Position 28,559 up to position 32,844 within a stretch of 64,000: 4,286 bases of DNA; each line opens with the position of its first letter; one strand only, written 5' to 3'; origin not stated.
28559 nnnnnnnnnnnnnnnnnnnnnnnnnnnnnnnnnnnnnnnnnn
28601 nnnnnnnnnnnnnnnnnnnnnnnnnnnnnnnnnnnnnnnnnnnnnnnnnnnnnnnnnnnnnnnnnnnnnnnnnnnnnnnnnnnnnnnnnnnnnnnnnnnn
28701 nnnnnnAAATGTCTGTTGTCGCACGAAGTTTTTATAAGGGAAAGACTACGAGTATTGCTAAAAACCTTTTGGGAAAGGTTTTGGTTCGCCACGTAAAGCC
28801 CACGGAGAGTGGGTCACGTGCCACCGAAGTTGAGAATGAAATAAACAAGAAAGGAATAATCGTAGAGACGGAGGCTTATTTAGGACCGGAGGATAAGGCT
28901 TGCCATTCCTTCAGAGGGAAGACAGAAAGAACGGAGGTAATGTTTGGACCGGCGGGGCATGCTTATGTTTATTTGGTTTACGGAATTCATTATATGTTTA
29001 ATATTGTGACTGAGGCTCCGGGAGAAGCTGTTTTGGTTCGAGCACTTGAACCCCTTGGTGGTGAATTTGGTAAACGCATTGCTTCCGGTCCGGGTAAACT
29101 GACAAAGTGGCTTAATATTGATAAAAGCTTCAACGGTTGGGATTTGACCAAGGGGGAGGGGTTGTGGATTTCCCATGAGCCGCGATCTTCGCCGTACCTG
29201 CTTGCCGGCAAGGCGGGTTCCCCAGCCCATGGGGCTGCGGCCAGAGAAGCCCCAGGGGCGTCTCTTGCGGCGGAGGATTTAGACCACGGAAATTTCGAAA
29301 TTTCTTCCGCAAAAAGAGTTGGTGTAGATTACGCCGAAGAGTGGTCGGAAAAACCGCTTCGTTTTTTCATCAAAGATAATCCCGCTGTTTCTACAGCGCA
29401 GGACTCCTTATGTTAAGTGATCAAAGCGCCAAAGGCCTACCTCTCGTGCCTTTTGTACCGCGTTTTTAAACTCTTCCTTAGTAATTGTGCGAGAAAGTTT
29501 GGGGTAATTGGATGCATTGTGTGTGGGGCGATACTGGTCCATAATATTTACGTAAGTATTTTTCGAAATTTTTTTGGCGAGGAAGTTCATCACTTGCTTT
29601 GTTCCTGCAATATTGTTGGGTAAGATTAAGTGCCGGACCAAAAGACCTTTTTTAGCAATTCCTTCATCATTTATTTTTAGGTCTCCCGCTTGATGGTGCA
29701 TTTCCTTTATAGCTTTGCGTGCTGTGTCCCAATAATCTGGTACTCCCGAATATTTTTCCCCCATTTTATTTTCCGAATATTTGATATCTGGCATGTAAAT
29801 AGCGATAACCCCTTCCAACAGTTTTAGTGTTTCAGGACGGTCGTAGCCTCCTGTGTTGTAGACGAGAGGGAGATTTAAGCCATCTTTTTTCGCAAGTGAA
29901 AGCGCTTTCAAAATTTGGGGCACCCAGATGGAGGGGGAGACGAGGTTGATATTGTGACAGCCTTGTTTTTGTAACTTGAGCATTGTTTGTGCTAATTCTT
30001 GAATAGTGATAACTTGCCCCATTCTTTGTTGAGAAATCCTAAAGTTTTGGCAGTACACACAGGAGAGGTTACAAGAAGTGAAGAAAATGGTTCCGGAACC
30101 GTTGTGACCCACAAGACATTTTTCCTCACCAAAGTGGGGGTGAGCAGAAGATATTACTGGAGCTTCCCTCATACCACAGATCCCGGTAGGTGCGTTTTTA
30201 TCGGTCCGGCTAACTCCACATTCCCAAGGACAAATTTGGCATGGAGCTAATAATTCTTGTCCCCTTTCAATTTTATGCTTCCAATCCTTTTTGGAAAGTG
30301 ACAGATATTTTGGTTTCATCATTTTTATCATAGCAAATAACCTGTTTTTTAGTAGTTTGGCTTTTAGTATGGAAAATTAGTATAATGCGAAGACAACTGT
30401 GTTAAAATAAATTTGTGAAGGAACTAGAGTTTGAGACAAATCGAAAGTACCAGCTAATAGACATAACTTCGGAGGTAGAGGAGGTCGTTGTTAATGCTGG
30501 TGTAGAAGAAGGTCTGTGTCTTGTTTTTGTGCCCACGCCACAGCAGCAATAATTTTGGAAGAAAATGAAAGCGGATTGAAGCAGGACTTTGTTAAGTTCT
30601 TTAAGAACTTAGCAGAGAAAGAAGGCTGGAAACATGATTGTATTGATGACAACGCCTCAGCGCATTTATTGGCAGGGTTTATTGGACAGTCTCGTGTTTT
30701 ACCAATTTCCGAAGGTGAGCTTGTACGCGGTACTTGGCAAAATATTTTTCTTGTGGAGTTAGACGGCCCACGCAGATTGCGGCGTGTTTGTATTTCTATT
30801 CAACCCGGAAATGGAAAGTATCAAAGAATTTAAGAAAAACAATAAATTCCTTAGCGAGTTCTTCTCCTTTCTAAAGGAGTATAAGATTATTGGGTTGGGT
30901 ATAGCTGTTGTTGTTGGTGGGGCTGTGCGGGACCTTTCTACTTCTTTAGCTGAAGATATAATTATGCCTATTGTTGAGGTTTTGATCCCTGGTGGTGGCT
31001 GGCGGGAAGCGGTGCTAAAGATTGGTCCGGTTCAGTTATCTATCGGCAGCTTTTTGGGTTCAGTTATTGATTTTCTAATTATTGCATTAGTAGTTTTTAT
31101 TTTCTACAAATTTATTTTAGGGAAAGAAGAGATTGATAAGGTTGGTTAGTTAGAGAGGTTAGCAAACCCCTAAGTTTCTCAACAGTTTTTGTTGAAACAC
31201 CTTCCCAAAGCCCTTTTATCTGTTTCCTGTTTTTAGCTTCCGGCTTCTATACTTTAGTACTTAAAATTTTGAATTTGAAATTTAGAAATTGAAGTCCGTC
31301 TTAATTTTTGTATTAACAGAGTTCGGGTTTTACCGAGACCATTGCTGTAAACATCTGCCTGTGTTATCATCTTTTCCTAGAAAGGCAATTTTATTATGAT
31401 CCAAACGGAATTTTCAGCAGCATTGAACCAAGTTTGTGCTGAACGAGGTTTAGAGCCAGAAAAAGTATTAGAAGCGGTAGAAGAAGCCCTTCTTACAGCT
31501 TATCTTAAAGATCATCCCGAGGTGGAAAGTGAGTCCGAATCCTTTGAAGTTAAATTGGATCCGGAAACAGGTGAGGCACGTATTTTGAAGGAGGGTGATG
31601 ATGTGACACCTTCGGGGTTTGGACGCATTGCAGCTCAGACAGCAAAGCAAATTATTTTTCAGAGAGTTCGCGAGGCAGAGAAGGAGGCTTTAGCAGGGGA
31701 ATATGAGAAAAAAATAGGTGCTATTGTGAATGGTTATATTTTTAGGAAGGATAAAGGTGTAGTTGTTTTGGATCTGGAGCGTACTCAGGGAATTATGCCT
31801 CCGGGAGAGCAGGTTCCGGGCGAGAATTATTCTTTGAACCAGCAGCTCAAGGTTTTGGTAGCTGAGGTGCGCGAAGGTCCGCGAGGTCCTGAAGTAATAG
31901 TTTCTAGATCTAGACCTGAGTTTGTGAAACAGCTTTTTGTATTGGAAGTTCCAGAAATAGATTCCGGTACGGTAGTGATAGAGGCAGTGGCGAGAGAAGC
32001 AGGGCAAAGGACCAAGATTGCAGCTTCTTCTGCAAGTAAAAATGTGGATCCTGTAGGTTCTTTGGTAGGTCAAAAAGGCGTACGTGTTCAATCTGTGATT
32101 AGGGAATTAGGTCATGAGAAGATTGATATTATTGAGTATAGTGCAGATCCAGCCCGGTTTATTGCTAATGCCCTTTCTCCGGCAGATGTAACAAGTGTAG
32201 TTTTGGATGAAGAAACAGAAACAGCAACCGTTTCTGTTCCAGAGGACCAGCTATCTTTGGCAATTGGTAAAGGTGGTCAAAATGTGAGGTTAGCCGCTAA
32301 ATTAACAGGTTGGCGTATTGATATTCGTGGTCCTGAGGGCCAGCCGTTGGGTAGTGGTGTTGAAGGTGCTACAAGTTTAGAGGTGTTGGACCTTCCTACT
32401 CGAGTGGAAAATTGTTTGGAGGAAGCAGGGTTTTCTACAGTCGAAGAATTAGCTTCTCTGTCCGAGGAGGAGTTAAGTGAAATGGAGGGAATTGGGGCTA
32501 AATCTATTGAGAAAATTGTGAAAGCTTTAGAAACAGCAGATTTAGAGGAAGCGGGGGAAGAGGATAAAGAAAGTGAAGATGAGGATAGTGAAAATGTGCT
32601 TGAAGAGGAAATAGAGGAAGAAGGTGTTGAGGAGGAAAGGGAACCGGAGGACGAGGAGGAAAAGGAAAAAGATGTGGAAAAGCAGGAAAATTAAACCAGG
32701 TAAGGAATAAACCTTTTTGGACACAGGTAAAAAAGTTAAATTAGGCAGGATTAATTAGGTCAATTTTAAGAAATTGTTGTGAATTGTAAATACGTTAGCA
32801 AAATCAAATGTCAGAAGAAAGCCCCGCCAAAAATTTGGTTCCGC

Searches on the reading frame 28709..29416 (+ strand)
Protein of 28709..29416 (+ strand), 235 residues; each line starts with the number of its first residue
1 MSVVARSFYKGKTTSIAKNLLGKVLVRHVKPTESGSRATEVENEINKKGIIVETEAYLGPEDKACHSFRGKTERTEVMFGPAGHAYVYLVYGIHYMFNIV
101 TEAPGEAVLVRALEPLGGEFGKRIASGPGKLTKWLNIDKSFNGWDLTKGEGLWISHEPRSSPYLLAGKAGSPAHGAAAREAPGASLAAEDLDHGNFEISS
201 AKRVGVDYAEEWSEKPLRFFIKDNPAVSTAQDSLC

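Call 51: search_protein_families(library=pfam, proteins=[window:28709-29416:+], max_evalue=0.001)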
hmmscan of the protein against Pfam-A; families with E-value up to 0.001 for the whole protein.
window:28709-29416:+ (235 aa): 1 family
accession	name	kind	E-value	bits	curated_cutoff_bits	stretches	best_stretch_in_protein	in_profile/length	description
PF02245.21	Pur_DNA_glyco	-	4.8e-52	176.4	27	1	7-159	1-151/181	Methylpurine-DNA glycosylase (MPG)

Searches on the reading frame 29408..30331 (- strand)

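Call 51: search_protein_families(library=pfam, proteins=[window:29408-30331:-], max_evalue=0.001)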
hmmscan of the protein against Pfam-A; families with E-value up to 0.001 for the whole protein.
window:29408-30331:- (307 aa): 2 families
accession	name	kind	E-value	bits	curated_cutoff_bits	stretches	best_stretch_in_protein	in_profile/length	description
PF04055.27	Radical_SAM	-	2.9e-11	44.3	29.5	1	82-212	2-137/166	Radical SAM superfamily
PF13353.11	Fer4_12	-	0.0003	21.5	22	1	81-131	9-59/137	4Fe-4S single cluster domain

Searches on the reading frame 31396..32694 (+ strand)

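Call 89: search_protein_families(library=pfam, proteins=[window:31396-32694:+], max_evalue=0.001)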
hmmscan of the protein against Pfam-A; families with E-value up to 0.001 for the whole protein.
window:31396-32694:+ (432 aa): 7 families
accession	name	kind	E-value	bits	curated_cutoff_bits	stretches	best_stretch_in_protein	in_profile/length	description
PF13184.12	KH_5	-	6.5e-26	90.7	27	1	202-268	1-67/69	NusA-like KH domain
PF08529.16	NusA_N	-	2.6e-16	60.3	23.8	2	5-66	1-58/119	NusA N-terminal domain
PF03118.21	RNA_pol_A_CTD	-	8.5e-15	54.7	23.8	1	326-379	13-66/67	Bacterial RNA polymerase, alpha chain C terminal domain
PF14520.12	HHH_5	-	1.5e-09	38.7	27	1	337-379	15-56/57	Helix-hairpin-helix domain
PF00013.35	KH_1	-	9.8e-06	25.7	21.5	0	276-313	1-38/66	KH domain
PF23095.1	KH_NusA_C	-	5e-05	23.7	34.2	1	277-310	1-34/59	Transcription termination/antitermination protein NusA, KH domain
PF07650.23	KH_2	-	0.0006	20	22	0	255-308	5-58/78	KH domain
